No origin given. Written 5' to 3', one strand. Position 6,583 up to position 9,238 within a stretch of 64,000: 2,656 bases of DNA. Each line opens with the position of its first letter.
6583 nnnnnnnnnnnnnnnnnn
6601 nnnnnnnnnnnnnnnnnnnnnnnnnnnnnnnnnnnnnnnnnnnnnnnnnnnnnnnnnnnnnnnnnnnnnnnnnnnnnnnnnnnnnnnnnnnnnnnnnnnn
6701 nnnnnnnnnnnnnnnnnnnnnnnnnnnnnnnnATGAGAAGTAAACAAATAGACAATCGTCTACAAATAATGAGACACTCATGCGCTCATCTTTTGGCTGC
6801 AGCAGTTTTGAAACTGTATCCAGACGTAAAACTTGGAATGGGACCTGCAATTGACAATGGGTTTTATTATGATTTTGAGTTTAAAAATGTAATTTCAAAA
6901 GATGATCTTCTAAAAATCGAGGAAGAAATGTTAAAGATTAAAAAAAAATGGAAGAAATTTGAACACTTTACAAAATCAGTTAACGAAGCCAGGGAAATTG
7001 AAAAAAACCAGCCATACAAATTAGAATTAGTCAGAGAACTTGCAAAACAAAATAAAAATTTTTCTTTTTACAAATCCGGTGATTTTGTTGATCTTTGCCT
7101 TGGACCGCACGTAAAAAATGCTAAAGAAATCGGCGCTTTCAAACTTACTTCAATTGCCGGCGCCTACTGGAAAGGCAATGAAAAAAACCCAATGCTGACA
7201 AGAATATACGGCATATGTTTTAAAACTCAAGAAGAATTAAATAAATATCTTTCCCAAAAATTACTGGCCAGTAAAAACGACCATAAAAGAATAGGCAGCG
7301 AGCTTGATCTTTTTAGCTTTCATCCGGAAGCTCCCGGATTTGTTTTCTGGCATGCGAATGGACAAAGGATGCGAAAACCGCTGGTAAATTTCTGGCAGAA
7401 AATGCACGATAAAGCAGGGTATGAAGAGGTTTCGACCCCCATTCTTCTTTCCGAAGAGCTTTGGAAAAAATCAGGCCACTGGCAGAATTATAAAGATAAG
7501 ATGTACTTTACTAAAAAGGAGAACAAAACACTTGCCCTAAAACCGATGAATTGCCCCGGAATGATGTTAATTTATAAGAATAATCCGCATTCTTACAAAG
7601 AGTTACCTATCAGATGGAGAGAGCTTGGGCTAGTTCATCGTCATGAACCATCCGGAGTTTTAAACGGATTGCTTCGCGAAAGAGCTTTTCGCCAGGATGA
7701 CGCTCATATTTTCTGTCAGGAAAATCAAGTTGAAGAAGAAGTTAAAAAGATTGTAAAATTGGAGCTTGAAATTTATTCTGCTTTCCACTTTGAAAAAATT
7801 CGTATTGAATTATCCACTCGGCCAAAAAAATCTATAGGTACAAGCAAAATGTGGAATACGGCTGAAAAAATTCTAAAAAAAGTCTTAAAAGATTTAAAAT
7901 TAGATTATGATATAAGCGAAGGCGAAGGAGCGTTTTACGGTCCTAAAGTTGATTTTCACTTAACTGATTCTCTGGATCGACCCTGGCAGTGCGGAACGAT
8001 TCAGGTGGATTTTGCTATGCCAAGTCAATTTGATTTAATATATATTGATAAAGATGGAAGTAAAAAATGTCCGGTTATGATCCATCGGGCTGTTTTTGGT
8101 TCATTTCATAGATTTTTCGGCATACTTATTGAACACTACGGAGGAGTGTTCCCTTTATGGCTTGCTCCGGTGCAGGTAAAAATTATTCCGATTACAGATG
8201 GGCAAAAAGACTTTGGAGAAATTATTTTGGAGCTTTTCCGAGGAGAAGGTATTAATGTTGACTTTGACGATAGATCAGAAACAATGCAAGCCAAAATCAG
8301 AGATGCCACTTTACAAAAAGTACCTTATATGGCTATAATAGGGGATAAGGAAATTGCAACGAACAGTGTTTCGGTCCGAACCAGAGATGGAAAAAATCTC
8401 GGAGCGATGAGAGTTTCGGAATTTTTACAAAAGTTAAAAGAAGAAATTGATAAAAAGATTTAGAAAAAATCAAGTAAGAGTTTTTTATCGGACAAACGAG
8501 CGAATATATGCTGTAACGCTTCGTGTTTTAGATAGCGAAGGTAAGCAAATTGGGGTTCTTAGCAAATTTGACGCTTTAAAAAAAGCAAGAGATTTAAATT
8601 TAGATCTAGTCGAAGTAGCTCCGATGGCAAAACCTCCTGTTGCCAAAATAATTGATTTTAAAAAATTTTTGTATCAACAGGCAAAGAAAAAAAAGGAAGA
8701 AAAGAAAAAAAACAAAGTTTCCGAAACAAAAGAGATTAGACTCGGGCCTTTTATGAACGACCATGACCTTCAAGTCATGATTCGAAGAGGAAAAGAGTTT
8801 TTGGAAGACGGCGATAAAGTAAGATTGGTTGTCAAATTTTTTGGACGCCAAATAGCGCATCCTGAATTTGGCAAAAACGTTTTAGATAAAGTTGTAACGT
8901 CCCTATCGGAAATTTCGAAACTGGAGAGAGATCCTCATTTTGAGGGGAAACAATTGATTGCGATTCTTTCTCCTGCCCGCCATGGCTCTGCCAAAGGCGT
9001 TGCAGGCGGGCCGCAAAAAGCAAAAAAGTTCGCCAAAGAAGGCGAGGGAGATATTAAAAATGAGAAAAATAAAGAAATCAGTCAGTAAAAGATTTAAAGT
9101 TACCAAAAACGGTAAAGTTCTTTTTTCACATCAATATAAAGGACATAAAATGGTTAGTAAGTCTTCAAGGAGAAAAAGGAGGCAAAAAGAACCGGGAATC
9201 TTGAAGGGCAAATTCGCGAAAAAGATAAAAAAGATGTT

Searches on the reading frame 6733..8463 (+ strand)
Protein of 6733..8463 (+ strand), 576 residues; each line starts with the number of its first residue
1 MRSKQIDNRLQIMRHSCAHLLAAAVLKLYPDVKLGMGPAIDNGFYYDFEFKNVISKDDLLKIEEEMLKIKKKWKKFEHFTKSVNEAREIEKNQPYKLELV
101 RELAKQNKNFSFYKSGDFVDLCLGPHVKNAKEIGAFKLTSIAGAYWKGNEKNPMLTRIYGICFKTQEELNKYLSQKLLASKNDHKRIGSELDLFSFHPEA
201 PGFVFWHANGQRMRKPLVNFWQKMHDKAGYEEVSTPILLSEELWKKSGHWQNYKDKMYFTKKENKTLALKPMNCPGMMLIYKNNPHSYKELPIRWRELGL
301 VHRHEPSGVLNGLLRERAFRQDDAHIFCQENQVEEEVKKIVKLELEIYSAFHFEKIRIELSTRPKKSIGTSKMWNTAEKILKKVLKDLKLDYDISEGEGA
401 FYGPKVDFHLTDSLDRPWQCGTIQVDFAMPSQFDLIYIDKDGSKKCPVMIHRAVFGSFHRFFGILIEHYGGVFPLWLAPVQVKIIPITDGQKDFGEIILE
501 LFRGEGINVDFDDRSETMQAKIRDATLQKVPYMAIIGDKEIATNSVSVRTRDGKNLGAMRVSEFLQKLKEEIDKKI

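Call 10: search_protein_families(library=pfam, proteins=[window:6733-8463:+])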
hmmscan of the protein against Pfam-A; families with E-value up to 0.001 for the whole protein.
window:6733-8463:+ (576 aa): 3 families
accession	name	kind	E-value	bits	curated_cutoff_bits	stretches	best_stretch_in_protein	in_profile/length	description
PF00587.30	tRNA-synt_2b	-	2e-44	152.3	29.3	1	259-469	2-179/179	tRNA synthetase class II core domain (G, H, P, S and T)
PF03129.25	HGTP_anticodon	-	4.6e-21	75.2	21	1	481-571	1-94/94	Anticodon binding domain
PF07973.19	tRNA_SAD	-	8e-16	58.2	24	1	111-159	2-44/44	Threonyl and Alanyl tRNA synthetase second additional domain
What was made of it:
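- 6733..8463 (+): thrS (threonyl-tRNA synthetase, 576 aa, no TGS domain). Call 10.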

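Call 12: find_related_loci(query=window:6733-8463:+, collection=genome_contigs, flank=3000)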
Query window:6733-8463:+ (576 aa) in genome_contigs; peptide patterns used: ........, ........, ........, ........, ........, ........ (x = any residue, [..] = any of these).
599 stretches matched a pattern (row limit reached: there are more); 421 encode a relative of the query (tblastn E <= 1e-3); the best 80 are kept; 80 distinct loci.
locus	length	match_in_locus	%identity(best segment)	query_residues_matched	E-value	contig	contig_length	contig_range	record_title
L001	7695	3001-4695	55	7-566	0e+0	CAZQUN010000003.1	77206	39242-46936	MAG TPA_asm: uncultured Candidatus Saccharibacteria bacterium isolate SRP167671_co2_124 genome assembly, contig: NODE_38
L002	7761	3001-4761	54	6-576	0e+0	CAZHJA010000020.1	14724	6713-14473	MAG TPA_asm: uncultured Gammaproteobacteria bacterium isolate binchicken_co181_24 genome assembly, contig: NODE_7189_len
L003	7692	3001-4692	55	13-576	0e+0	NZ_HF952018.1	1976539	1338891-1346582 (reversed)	Thermobrachium celere DSM 8682, whole genome shotgun sequence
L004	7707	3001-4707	52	4-573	0e+0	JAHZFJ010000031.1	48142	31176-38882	MAG: Lachnospiraceae bacterium isolate HRGM_Genome_2905 HRGM_Genome_2905_31, whole genome shotgun sequence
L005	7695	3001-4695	52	12-576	0e+0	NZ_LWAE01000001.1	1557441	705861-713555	Clostridium magnum DSM 2767 CLMAG_contig000001, whole genome shotgun sequence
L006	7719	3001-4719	52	9-575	0e+0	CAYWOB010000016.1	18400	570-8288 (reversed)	MAG TPA_asm: uncultured Candidatus Saccharibacteria bacterium isolate SRP098346_co1_314 genome assembly, contig: NODE_30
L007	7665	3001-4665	52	14-568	0e+0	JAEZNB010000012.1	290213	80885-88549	MAG: Bacillota bacterium isolate OH_CFB_136 k127_751722, whole genome shotgun sequence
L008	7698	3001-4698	51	10-575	0e+0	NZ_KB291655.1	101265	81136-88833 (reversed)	Clostridium celatum DSM 1785 Scfld88, whole genome shotgun sequence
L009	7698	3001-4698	51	10-575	0e+0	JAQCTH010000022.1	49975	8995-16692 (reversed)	Clostridiaceae bacterium AF10-41 AF10-41.Scaf22, whole genome shotgun sequence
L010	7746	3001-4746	51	5-574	0e+0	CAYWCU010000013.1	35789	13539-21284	MAG TPA_asm: uncultured Candidatus Saccharibacteria bacterium isolate binchicken_co132_51 genome assembly, contig: NODE_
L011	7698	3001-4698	50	10-575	0e+0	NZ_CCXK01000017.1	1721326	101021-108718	Clostridium culturomicium isolate human stool, whole genome shotgun sequence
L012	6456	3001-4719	49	9-575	0e+0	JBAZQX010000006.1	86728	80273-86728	MAG: Candidatus Doudnabacteria bacterium isolate SO_2017_SWC_9 scaffold_299_c1_LP-4_2017, whole genome shotgun sequence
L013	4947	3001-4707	50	7-575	0e+0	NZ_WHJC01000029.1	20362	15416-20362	Clostridium tarantellae strain DSM 3997 contig029, whole genome shotgun sequence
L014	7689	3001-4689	51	10-575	0e+0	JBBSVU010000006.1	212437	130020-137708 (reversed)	MAG: archaeon isolate H52-bin046_1 H52_bin046_1_000000000006, whole genome shotgun sequence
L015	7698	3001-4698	50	10-575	0e+0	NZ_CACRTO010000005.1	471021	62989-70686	Clostridium tertium isolate CTertiumLFYP3, whole genome shotgun sequence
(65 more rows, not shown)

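Call 16: find_related_loci(query=window:6733-8463:+, collection=metagenome_contigs, flank=2000)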
Query window:6733-8463:+ (576 aa) in metagenome_contigs; peptide patterns used: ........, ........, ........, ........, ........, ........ (x = any residue, [..] = any of these).
600 stretches matched a pattern (row limit reached: there are more); 315 encode a relative of the query (tblastn E <= 1e-3); the best 80 are kept; 80 distinct loci.
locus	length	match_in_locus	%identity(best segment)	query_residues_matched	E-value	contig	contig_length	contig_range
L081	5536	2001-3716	53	10-576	0e+0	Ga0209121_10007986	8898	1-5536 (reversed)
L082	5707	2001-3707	52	4-573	0e+0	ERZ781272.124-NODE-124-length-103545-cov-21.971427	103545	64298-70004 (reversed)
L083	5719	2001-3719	52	9-575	0e+0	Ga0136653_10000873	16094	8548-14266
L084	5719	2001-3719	52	9-575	0e+0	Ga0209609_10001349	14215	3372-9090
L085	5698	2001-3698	51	10-575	0e+0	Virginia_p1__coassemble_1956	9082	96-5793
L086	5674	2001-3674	52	15-575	0e+0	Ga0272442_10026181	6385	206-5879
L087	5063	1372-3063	48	11-575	0e+0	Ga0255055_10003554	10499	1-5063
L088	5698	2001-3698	49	11-576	0e+0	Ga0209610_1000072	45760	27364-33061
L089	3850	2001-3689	50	9-572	0e+0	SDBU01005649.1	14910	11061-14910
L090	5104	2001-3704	49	11-575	0e+0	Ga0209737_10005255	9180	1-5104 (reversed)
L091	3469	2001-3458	54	9-489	0e+0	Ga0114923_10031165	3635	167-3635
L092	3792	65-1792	50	10-576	0e+0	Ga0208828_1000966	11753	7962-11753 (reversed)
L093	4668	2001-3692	48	11-571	0e+0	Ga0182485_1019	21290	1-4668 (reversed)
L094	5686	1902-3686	47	4-569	0e+0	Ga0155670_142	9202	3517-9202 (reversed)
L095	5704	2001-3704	48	11-575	0e+0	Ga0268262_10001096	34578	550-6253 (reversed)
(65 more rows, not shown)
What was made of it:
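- Tried and rejected: ThrRS scans of the genome and metagenome collections (calls 12, 16).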

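Call 30: find_homologous_proteins(query=window:6733-8463:+, max_evalue=1e-100)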
Query window:6733-8463:+ (576 aa): 8000 proteins with E <= 1e-100 among 8000 candidates; the best 120 are listed.
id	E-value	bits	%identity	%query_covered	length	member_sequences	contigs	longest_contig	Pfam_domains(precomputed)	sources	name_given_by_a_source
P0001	0.0e+0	1335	100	100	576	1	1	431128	PF03129.26,PF00587.31,PF07973.20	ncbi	ncbi:MAG: threonine--tRNA ligase [Candidatus Levyibacteriota bacterium]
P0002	2.6e-261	886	66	100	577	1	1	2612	PF03129.26,PF00587.31,PF07973.20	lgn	-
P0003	1.5e-255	867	65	98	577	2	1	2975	PF03129.26,PF00587.31,PF07973.20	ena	-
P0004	4.8e-255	865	63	99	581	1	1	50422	PF03129.26,PF00587.31,PF07973.20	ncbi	-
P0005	1.4e-252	857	64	100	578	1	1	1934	PF03129.26,PF00587.31,PF07973.20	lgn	-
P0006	4.8e-248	842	63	98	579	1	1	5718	PF03129.26,PF00587.31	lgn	-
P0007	2.6e-247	840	63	100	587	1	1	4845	PF03129.26,PF00587.31,PF07973.20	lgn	-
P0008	5.4e-246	836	64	98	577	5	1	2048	PF03129.26,PF00587.31,PF07973.20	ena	-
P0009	7.4e-246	835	63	98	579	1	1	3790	PF03129.26,PF00587.31,PF07973.20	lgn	-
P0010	4.2e-241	819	49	98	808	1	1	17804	PF03129.26,PF02824.28,PF00587.31,PF07973.20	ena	-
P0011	1.2e-238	811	60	99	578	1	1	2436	PF03129.26,PF00587.31,PF07973.20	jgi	-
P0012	2.5e-238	810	60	99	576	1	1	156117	PF03129.26,PF00587.31,PF07973.20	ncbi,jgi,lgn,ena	-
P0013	1.8e-235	801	59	99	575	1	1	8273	PF03129.26,PF00587.31,PF07973.20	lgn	-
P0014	7.6e-235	799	59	99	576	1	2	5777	PF03129.26,PF00587.31,PF07973.20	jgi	jgi:threonyl-tRNA synthetase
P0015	1.6e-234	798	58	100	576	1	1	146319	PF03129.26,PF00587.31,PF07973.20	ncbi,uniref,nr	ncbi:MAG: threonine--tRNA ligase [Candidatus Woykebacteria bacterium RBG_13_40_15]|uniref:Threonine-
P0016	1.2e-232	791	59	99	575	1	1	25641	PF03129.26,PF00587.31,PF07973.20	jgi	-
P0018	1.9e-230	784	58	98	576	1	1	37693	PF03129.26,PF00587.31,PF07973.20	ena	-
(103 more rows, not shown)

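Call 31: find_encoding_contigs(protein=P0004, flank=1500, max_places=2)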
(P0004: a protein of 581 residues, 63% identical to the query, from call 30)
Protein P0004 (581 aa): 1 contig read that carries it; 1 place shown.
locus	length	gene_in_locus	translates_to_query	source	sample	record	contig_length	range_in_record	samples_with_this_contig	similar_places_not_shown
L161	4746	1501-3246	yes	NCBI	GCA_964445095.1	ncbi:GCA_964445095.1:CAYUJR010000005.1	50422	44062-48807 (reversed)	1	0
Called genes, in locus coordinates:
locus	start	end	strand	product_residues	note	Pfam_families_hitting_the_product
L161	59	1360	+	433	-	PF14821:Thr_synth_N, PF00291:PALP, PF24857:THR4_C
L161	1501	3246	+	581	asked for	PF07973:tRNA_SAD, PF00587:tRNA-synt_2b, PF03129:HGTP_anticodon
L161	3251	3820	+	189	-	PF05198:IF3_N, PF00707:IF3_C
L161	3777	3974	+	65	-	PF01632:Ribosomal_L35p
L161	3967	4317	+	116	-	PF00453:Ribosomal_L20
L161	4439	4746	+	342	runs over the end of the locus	PF08501:Shikimate_dh_N, PF01488:Shikimate_DH, PF03435:Sacchrp_dh_NADP (faint)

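Call 32: find_encoding_contigs(protein=P0006, flank=1500, max_places=2)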
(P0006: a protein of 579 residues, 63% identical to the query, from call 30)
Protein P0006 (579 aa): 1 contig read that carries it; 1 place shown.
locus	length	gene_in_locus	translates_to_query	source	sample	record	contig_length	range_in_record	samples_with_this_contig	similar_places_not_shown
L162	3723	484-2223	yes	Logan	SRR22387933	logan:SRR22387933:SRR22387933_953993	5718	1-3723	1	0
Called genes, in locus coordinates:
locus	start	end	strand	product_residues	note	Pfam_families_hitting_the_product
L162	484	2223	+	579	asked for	PF00587:tRNA-synt_2b, PF03129:HGTP_anticodon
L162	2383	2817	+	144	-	PF05198:IF3_N, PF00707:IF3_C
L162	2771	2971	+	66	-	PF01632:Ribosomal_L35p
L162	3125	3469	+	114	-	PF00453:Ribosomal_L20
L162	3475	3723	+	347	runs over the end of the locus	PF02912:Phe_tRNA-synt_N, PF01409:tRNA-synt_2d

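Call 33: find_encoding_contigs(protein=P0007, flank=1500, max_places=2)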
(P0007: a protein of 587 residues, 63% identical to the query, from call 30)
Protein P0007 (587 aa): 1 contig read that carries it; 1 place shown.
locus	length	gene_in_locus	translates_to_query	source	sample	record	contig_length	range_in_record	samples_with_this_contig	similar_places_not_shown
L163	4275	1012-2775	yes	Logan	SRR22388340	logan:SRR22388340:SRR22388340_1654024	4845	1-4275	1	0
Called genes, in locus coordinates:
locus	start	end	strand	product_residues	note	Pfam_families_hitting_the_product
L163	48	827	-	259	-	PF09992:NAGPA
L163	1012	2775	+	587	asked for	PF07973:tRNA_SAD (weak), PF00587:tRNA-synt_2b, PF03129:HGTP_anticodon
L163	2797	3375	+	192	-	PF05198:IF3_N, PF00707:IF3_C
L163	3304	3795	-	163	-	-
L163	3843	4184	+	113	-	PF00453:Ribosomal_L20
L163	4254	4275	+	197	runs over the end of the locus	?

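Call 34: find_encoding_contigs(protein=P0002, flank=1500, max_places=2)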
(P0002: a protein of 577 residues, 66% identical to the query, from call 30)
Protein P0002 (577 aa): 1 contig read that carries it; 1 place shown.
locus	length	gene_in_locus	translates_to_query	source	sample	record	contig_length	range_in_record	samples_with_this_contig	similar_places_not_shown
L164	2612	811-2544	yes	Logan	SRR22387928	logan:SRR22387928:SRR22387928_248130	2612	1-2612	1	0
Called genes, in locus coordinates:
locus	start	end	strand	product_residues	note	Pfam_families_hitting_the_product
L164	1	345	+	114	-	?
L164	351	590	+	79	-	PF18910:DUF5665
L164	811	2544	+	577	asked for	PF07973:tRNA_SAD, PF00587:tRNA-synt_2b, PF03129:HGTP_anticodon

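Call 36: find_encoding_contigs(protein=P0003, flank=1200, max_places=2)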
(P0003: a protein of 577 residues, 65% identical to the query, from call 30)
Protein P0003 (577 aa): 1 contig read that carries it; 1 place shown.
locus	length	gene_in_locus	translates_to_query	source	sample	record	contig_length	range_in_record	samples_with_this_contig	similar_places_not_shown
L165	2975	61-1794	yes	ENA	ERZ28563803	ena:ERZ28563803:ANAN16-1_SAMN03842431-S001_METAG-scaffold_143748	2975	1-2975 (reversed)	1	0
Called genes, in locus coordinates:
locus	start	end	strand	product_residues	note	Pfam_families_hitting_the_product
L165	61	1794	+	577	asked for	PF07973:tRNA_SAD, PF00587:tRNA-synt_2b, PF03129:HGTP_anticodon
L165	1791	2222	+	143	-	-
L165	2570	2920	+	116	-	PF00453:Ribosomal_L20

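Call 37: find_encoding_contigs(protein=P0009, flank=1200, max_places=2)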
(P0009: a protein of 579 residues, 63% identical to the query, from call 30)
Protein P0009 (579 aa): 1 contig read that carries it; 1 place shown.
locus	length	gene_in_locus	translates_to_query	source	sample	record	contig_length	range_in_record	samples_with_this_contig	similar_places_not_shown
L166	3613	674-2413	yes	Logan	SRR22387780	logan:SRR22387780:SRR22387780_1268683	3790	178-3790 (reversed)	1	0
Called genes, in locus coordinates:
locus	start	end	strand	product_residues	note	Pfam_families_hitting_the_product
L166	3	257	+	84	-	?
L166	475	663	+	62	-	-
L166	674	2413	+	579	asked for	PF07973:tRNA_SAD (weak), PF00587:tRNA-synt_2b, PF03129:HGTP_anticodon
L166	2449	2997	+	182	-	PF05198:IF3_N, PF00707:IF3_C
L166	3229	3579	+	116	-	PF00453:Ribosomal_L20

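Call 38: find_encoding_contigs(protein=P0012, flank=1200, max_places=2)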
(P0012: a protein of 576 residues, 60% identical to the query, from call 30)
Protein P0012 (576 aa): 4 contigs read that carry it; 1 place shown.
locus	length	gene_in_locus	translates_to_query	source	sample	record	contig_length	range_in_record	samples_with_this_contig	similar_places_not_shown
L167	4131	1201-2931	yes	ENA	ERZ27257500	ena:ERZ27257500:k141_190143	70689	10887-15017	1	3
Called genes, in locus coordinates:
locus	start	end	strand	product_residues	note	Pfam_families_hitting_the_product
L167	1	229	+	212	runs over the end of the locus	PF18904:DUF5660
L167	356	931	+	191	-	-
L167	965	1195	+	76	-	PF18910:DUF5665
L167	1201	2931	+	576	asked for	PF07973:tRNA_SAD, PF00587:tRNA-synt_2b, PF03129:HGTP_anticodon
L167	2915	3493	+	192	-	PF05198:IF3_N, PF00707:IF3_C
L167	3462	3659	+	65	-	PF01632:Ribosomal_L35p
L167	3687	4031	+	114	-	PF00453:Ribosomal_L20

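Call 39: find_encoding_contigs(protein=P0015, flank=1200, max_places=2)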
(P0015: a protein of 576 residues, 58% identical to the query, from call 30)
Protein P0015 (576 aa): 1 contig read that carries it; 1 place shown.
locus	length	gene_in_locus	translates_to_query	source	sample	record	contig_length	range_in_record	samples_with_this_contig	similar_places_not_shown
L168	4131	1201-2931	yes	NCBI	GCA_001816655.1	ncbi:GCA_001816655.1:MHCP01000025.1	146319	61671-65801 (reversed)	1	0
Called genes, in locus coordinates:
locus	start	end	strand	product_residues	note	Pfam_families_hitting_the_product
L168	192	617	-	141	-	-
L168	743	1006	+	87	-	PF18910:DUF5665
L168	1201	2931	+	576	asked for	PF07973:tRNA_SAD, PF00587:tRNA-synt_2b, PF03129:HGTP_anticodon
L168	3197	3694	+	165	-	PF05198:IF3_N, PF00707:IF3_C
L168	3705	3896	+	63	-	PF01632:Ribosomal_L35p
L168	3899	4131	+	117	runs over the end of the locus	PF00453:Ribosomal_L20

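Call 40: find_encoding_contigs(protein=P0013, flank=1200, max_places=2)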
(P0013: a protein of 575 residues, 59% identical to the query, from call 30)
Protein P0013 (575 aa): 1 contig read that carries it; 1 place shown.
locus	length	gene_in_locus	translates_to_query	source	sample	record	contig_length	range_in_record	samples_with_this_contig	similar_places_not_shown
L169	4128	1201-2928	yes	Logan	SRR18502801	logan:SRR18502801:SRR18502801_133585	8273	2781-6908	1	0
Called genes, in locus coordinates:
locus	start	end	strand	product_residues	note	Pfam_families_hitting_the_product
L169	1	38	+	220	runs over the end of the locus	PF00160:Pro_isomerase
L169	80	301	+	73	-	-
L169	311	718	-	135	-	-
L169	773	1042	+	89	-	PF18910:DUF5665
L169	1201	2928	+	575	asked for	PF07973:tRNA_SAD, PF00587:tRNA-synt_2b, PF03129:HGTP_anticodon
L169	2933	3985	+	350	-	PF00814:TsaD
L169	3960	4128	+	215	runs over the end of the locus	PF01300:Sua5_yciO_yrdC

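Call 41: find_encoding_contigs(protein=P0016, flank=1200, max_places=2)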
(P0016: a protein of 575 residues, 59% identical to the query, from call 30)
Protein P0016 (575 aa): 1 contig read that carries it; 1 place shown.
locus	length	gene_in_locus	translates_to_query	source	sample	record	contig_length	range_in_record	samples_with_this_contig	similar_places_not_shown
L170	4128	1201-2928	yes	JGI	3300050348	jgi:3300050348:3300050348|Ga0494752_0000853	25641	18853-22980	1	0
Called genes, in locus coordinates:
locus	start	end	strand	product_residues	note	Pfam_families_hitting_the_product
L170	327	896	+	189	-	-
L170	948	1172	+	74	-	PF18910:DUF5665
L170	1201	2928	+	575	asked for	PF07973:tRNA_SAD, PF00587:tRNA-synt_2b, PF03129:HGTP_anticodon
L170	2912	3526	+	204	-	PF05198:IF3_N, PF00707:IF3_C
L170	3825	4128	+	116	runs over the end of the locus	PF00453:Ribosomal_L20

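Call 68: find_encoding_contigs(protein=P0018, flank=1000, max_places=2)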
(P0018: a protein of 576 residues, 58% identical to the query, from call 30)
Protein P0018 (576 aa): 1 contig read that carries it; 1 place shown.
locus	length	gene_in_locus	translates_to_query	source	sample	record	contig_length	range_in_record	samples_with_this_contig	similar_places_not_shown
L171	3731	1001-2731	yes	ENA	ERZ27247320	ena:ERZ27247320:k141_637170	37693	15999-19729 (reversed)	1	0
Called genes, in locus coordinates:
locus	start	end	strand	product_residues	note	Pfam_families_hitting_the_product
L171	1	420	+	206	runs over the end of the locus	PF00574:CLP_protease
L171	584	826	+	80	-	PF18910:DUF5665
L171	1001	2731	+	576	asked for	PF07973:tRNA_SAD, PF00587:tRNA-synt_2b, PF03129:HGTP_anticodon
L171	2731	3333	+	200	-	PF01300:Sua5_yciO_yrdC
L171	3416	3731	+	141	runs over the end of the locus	PF05198:IF3_N, PF00707:IF3_C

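Call 69: find_encoding_contigs(protein=P0014, flank=1000, max_places=2)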
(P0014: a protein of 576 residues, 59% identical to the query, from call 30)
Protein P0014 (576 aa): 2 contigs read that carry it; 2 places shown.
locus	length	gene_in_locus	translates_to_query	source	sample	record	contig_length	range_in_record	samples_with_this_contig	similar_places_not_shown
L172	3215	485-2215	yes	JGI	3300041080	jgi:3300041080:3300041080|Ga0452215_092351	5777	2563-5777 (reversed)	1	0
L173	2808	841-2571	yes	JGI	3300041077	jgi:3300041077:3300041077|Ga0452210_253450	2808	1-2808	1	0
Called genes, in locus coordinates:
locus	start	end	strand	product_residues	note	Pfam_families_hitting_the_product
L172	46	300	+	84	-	PF18910:DUF5665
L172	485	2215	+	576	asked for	PF07973:tRNA_SAD, PF00587:tRNA-synt_2b, PF03129:HGTP_anticodon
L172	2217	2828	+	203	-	PF01300:Sua5_yciO_yrdC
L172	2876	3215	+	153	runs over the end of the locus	PF05198:IF3_N, PF00707:IF3_C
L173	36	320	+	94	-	PF00574:CLP_protease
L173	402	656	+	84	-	PF18910:DUF5665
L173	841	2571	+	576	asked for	PF07973:tRNA_SAD, PF00587:tRNA-synt_2b, PF03129:HGTP_anticodon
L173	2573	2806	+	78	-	?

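Call 86: search_protein_families(library=pfam, proteins=[L166:475-663:+], max_evalue=1)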
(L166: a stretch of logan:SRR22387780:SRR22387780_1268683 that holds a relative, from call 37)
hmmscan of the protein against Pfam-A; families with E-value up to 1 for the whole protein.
L166:475-663:+ (62 aa): 0 families

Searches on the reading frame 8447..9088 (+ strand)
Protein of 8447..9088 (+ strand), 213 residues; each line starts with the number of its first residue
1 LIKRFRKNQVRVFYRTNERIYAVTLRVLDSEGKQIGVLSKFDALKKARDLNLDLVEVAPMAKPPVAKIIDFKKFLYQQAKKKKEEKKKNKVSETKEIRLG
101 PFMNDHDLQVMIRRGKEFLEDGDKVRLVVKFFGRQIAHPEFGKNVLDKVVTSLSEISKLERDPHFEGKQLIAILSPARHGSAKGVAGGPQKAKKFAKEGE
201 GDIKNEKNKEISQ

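Call 10: search_protein_families(library=pfam, proteins=[window:8447-9088:+])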
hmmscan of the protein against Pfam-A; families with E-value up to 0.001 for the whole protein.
window:8447-9088:+ (213 aa): 2 families
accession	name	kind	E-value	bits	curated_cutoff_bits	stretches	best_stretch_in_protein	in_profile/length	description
PF00707.27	IF3_C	-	9.1e-27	93.3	34.8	1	93-176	2-85/86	Translation initiation factor IF-3, C-terminal domain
PF05198.21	IF3_N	-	2.7e-26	92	26.9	1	16-84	1-69/70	Translation initiation factor IF-3, N-terminal domain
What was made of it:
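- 8447..9926 (+): Downstream genes of the same unit: infC 8447-9088 (overlaps thrS), rpmI 9060-9251, rplT 9582-9926. Call 10 for infC and rplT.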
